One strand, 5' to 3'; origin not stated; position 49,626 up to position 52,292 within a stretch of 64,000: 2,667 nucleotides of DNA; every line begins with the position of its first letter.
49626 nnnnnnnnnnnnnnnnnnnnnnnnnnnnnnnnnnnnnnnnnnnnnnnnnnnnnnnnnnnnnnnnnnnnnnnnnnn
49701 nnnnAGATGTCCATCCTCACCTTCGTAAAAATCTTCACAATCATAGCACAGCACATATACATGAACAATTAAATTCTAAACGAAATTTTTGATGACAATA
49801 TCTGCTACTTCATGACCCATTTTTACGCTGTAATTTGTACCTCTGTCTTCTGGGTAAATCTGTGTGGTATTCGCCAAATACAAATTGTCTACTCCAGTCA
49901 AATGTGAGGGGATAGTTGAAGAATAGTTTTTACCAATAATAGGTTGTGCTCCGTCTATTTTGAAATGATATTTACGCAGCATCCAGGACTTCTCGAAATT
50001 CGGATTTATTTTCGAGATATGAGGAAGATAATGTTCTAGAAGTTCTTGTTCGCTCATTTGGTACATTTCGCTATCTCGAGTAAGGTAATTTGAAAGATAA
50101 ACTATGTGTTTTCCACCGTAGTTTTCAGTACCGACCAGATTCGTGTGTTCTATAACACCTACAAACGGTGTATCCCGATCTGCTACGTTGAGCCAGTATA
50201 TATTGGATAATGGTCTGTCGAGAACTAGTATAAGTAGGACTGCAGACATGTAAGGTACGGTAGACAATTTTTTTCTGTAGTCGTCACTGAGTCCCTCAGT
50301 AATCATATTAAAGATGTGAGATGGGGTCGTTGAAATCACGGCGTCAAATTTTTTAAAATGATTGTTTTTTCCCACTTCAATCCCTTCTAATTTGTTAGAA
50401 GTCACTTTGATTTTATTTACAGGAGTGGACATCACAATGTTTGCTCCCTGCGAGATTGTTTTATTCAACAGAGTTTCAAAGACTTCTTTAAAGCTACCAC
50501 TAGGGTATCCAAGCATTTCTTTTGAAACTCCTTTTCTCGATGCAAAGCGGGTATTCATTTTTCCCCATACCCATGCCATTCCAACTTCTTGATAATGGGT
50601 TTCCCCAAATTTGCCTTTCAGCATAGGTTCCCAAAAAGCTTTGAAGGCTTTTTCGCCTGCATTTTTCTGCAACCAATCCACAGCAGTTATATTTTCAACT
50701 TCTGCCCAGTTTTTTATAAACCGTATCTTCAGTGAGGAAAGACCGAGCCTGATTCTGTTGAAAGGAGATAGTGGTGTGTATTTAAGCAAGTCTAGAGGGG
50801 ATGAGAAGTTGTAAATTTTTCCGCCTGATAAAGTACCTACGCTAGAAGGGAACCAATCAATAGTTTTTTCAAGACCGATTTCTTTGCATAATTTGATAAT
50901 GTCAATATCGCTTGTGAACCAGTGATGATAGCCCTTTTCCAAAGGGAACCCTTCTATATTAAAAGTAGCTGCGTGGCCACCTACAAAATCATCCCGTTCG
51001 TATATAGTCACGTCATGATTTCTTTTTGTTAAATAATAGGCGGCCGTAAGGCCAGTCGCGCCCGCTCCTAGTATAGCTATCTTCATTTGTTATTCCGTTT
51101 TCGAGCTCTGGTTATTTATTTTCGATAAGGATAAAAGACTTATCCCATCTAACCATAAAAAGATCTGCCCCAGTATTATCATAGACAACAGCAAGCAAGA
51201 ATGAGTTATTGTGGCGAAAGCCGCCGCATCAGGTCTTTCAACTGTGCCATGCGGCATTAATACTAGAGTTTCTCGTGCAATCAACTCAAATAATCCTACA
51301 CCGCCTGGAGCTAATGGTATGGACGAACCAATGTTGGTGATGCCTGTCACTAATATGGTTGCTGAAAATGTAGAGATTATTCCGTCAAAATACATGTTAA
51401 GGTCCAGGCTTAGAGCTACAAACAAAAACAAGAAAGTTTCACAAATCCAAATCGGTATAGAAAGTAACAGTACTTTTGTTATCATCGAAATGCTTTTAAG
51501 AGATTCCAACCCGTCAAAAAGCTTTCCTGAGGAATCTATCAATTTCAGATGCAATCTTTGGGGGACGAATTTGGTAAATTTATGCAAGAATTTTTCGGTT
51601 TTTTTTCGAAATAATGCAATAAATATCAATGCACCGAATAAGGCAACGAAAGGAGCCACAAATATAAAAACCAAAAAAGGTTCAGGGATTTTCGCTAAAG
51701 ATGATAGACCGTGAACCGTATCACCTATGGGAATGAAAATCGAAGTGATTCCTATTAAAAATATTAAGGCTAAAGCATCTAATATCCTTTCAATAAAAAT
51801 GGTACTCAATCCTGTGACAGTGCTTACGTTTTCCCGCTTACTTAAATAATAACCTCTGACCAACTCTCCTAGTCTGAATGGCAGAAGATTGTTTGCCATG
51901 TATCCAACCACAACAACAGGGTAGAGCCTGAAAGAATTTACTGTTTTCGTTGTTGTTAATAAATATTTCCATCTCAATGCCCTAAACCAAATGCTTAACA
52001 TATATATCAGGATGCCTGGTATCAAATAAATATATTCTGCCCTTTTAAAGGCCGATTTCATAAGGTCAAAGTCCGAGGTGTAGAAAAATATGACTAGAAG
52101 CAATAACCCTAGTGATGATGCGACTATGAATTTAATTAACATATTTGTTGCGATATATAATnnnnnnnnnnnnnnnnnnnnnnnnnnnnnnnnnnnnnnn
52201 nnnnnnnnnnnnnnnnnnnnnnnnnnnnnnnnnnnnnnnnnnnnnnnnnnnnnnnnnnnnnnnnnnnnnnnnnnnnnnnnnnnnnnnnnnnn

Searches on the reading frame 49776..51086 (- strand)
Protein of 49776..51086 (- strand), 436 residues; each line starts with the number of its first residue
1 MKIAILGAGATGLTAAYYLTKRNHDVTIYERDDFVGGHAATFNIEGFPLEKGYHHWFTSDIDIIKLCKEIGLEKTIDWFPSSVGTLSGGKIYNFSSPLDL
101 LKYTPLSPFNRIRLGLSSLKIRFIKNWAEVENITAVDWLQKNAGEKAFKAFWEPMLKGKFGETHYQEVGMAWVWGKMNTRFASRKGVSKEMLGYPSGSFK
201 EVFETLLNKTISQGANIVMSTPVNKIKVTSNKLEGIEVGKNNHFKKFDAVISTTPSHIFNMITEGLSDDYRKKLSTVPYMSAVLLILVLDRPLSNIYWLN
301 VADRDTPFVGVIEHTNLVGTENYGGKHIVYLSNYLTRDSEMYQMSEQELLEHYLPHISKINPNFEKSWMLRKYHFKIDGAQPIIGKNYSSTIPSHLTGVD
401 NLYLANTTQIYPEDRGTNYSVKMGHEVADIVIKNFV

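Call 3: search_protein_families(library=pfam, proteins=[window:49776-51086:-])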
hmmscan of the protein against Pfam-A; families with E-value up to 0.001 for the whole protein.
window:49776-51086:- (436 aa): 10 families
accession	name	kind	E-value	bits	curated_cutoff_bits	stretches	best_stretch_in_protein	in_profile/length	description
PF01593.30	Amino_oxidase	-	4.3e-32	112.4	19.8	1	11-407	2-418/443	Flavin containing amine oxidoreductase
PF13450.12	NAD_binding_8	-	2.3e-16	60.3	21.9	1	5-67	1-65/68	NAD(P)-binding Rossmann-like domain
PF01266.30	DAO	-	2.2e-13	50.9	27.9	1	2-406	1-333/353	FAD dependent oxidoreductase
PF00070.33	Pyr_redox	-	8.8e-06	26.6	22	1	2-34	1-33/82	Pyridine nucleotide-disulphide oxidoreductase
PF03486.20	HI0933_like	-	9e-06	25.7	50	0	2-36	2-36/244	HI0933-like protein Rossmann domain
PF01946.23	Thi4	-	6.6e-05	22.7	26.2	1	2-38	19-56/235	Thi4 family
PF07992.20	Pyr_redox_2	-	8e-05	22.6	26.1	1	1-35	1-31/291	Pyridine nucleotide-disulphide oxidoreductase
PF02558.23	ApbA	-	0.00014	21.9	22.2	1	3-33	1-31/150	Ketopantoate reductase PanE/ApbA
PF12831.13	FAD_oxidored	-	0.00018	21.4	27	0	3-39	2-38/416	FAD dependent oxidoreductase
PF00890.30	FAD_binding_2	-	0.00019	21.2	20.4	0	3-40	2-39/414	FAD binding domain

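Call 4: search_protein_families(library=ncbifam, proteins=[window:49776-51086:-])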
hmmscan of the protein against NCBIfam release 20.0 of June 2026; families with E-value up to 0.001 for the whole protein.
window:49776-51086:- (436 aa): 48 families (the best 25 are shown)
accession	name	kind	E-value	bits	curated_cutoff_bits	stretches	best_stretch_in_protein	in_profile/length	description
NF005560.0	PRK07233.1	equivalog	9.6e-144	479.4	252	1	1-433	1-430/435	hypothetical protein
NF005547.0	PRK07208.1-3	equivalog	2.5e-24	85.9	380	1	2-349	6-358/465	hypothetical protein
NF005548.0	PRK07208.1-4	equivalog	5.3e-21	74.8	389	1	2-388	5-404/488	hypothetical protein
TIGR03467.1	HpnE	equivalog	6.9e-21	75.1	283.05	1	3-364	1-361/430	hydroxysqualene dehydroxylase HpnE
TIGR00562.1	proto_IX_ox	equivalog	2.3e-15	56.2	97.85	1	2-161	4-166/470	protoporphyrinogen oxidase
NF005545.0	PRK07208.1-1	equivalog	1.2e-14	53.6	451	1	2-153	9-156/504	hypothetical protein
NF058655.1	CrtID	equivalog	4.6e-14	52.1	640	1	3-58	1-56/478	bifunctional phytoene desaturase/3,4-desaturase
NF005546.0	PRK07208.1-2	equivalog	3.3e-12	45.8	418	1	2-68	6-73/527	hypothetical protein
NF008841.0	PRK11883.1-1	equivalog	3.5e-12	46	517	1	1-75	4-81/453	protoporphyrinogen oxidase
TIGR02731.1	phytoene_desat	equivalog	1.1e-11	44.2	569.4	1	2-374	1-394/453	15-cis-phytoene desaturase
TIGR02733.1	desat_CrtD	equivalog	1.4e-11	43.7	549.7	1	2-50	3-51/492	C-3',4' desaturase CrtD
NF008845.0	PRK11883.1-5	equivalog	1.7e-11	43.1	560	1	2-76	6-86/468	protoporphyrinogen oxidase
TIGR02734.1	crtI_fam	subfamily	4.3e-10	38.9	238.1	1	4-52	2-50/504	phytoene desaturase family protein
TIGR02732.1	zeta_caro_desat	equivalog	5.3e-10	38.8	622.15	1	2-75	1-75/474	9,9'-di-cis-zeta-carotene desaturase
NF009410.0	PRK12771.1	subfamily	1.5e-09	37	516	1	2-49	140-186/566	NAD(P)-binding protein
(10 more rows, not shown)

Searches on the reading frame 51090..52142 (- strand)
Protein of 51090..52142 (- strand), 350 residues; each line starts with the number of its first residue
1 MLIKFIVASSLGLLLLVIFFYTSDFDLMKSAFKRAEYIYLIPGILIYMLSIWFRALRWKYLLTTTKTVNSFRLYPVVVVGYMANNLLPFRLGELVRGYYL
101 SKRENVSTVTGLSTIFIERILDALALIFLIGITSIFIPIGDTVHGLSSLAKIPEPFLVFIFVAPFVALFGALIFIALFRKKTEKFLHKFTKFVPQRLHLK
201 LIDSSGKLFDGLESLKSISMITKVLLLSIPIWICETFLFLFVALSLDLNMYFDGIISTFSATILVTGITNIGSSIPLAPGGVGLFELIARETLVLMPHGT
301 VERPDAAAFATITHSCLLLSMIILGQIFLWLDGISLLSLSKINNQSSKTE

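Call 3: search_protein_families(library=pfam, proteins=[window:51090-52142:-])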
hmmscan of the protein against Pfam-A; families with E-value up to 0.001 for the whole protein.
window:51090-52142:- (350 aa): 1 family
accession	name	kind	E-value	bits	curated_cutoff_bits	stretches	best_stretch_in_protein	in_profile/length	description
PF03706.18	LPG_synthase_TM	-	1.1e-46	160.1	33.4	1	5-325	5-302/302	Lysylphosphatidylglycerol synthase TM region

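Call 4: search_protein_families(library=ncbifam, proteins=[window:51090-52142:-])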
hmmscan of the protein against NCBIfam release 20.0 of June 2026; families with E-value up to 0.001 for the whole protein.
window:51090-52142:- (350 aa): 2 families
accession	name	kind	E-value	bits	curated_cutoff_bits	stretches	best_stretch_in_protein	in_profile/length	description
TIGR00374.1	TIGR00374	subfamily_domain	2.6e-25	89.5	43.2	1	13-289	6-273/323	flippase-like domain-containing protein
TIGR03476.1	HpnL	subfamily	1.3e-06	28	195.65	1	6-286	6-275/318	putative membrane protein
